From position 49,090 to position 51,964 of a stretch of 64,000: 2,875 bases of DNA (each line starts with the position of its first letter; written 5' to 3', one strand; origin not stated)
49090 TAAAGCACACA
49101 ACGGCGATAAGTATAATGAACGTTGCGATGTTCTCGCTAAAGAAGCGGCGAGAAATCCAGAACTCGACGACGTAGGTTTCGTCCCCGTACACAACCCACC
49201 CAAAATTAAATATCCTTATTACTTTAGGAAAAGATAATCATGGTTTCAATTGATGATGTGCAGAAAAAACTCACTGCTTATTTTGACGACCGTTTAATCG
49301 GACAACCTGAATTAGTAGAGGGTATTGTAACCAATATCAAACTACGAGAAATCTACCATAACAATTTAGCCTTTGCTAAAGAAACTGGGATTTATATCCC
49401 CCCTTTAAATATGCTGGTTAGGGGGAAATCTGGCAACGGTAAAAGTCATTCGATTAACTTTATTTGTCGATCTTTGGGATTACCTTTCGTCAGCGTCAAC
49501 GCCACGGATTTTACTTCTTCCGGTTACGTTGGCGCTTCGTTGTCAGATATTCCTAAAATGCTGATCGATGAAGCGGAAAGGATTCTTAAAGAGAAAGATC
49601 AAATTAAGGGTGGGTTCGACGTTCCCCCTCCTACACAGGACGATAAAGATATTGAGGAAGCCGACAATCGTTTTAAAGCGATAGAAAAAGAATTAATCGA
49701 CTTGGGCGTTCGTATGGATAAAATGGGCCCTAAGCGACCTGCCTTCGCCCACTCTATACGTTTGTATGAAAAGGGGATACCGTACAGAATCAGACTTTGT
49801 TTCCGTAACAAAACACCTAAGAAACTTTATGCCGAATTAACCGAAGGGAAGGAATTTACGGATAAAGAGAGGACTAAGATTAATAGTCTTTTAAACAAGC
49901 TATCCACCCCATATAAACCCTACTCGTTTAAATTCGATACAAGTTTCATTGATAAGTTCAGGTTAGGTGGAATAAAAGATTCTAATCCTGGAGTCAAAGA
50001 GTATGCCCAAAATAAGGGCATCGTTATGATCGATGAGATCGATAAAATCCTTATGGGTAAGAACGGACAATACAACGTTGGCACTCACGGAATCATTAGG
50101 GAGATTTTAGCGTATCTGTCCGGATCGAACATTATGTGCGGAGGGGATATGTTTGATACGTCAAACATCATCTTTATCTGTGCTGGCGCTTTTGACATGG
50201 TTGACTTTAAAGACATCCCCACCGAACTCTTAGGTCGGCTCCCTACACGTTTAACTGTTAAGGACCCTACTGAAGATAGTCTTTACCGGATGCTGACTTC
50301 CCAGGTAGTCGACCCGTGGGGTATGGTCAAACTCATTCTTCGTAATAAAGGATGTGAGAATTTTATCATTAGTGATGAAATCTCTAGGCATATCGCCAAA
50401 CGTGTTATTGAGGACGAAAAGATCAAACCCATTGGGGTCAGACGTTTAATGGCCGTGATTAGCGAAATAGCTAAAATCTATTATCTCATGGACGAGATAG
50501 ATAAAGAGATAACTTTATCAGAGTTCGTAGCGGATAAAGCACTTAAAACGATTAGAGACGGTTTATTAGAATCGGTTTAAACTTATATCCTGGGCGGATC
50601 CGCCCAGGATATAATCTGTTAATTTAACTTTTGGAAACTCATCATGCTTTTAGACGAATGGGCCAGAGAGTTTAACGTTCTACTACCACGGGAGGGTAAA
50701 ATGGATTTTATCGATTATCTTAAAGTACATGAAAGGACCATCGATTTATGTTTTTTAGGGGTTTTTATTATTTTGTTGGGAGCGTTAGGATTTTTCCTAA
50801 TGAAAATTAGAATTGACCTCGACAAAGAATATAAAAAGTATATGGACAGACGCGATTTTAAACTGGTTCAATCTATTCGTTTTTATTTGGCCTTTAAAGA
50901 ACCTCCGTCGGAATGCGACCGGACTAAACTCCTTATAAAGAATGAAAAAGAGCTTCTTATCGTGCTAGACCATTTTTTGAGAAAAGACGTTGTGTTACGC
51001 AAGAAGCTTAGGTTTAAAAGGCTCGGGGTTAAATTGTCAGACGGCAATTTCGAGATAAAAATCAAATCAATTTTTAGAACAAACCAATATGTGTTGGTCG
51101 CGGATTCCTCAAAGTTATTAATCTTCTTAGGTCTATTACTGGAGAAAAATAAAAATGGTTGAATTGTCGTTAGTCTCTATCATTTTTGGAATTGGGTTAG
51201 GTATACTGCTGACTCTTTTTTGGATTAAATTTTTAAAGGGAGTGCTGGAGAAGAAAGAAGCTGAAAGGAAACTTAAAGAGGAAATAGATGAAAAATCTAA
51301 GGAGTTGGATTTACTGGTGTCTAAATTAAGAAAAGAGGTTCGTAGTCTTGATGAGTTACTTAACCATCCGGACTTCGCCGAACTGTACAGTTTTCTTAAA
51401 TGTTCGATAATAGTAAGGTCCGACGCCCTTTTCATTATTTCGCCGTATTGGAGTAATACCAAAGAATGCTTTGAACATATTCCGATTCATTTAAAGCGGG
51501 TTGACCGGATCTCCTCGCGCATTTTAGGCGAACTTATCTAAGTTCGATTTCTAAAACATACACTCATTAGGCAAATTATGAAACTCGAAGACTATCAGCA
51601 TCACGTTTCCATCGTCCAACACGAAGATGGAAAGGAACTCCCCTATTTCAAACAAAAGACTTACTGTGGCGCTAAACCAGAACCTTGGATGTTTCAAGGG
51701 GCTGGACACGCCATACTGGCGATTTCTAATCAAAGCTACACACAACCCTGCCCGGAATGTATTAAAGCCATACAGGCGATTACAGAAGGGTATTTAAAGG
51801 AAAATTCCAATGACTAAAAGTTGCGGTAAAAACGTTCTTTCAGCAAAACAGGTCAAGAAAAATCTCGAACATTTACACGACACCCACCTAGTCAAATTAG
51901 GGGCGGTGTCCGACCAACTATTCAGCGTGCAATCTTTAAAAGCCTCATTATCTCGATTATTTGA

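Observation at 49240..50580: Orphan HslU-like AAA+ unfoldase without an HslV partner in the window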

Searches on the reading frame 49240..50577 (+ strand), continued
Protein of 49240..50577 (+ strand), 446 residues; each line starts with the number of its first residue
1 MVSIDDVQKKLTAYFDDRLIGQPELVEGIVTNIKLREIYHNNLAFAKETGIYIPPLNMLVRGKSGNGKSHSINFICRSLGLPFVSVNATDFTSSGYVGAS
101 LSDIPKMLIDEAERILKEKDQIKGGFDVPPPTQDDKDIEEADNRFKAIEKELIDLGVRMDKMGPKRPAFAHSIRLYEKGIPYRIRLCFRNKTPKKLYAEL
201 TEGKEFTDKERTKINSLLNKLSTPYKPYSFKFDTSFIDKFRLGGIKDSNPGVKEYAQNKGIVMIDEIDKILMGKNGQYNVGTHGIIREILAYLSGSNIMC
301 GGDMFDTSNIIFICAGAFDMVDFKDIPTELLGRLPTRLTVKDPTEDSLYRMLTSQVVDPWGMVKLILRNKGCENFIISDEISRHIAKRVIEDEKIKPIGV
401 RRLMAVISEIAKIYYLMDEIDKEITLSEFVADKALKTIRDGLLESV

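Call 77: fold_search(model_id=the predicted structure, library=viral)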
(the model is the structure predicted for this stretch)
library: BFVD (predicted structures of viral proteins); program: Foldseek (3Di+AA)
matches with E <= 10: 565; with E <= 0.001: 48
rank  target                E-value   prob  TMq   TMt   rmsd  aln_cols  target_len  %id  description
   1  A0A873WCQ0            4.0e-60  1.00  0.69  0.69  11.1       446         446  100  ATP-dependent protease [Klebsiella phage Miami]
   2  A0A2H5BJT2            1.3e-16  1.00  0.63  0.50  16.8       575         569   20  Putative ATP-dependent protease [Erwinia phage vB_EamM_MadMel]
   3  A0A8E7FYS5            9.7e-14  1.00  0.54  0.42  26.7       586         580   16  (no name in the UniProt tables at hand)
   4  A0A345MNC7            4.0e-09  1.00  0.52  0.58   6.7       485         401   16  (no name in the UniProt tables at hand)
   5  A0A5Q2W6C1            2.5e-07  1.00  0.38  0.55  11.5       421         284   18  (no name in the UniProt tables at hand)
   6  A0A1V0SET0            4.1e-07  1.00  0.40  0.45  16.5       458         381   13  AAA family ATPase [Hokovirus HKV1]
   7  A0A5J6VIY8            8.3e-07  1.00  0.43  0.39  15.8       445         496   13  ATPase family protein [Megaviridae environmental sample]
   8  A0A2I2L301            2.5e-06  1.00  0.34  0.34  23.0       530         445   11  ATPase AAA [Orpheovirus IHUMI-LCC2]
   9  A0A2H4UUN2            3.9e-06  1.00  0.42  0.40  15.9       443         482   13  ATP-dependent Lon protease [Bodo saltans virus]
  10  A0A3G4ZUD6            6.9e-06  1.00  0.28  0.15  21.9       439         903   15  Stage V sporulation protein K [Dasosvirus sp.]
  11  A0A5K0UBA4            8.8e-06  1.00  0.42  0.20  11.6       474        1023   12  Vesicle-fusing ATPase-like [Yasminevirus sp. GU-2018]
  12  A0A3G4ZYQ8            1.3e-05  1.00  0.43  0.24  16.0       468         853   12  AAA family ATPase [Gaeavirus sp.]
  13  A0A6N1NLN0            2.0e-05  1.00  0.44  0.28  14.7       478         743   14  AAA+ ATPase domain-containing protein [Tupanvirus soda lake]
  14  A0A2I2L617            2.1e-05  1.00  0.26  0.23  23.2       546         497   14  ATPase AAA [Orpheovirus IHUMI-LCC2]
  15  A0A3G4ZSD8            2.4e-05  1.00  0.36  0.23  10.1       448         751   10  AAA family ATPase [Barrevirus sp.]
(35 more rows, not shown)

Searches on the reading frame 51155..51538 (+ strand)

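Call 37: search_protein_families(library=pfam, proteins=[window:51155-51538:+], max_evalue=0.01)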
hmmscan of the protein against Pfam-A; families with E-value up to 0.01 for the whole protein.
window:51155-51538:+ (128 aa): 1 family
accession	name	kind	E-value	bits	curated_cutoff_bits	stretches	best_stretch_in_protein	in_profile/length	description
PF10864.13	DUF2663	-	0.001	19.9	25.2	0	13-51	60-99/127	Protein of unknown function (DUF2663)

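Call 68: search_protein_families(library=phrogs, proteins=[window:51155-51538:+], max_evalue=0.001)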
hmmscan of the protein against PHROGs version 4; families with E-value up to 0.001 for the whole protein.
window:51155-51538:+ (128 aa): 0 families

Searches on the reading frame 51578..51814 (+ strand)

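Call 68: search_protein_families(library=phrogs, proteins=[window:51578-51814:+], max_evalue=0.001)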
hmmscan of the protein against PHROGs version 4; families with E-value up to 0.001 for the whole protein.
window:51578-51814:+ (79 aa): 1 family
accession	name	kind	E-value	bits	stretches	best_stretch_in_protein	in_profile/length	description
phrog_4090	-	unknown function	3.9e-15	56.4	1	8-69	3-66/71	-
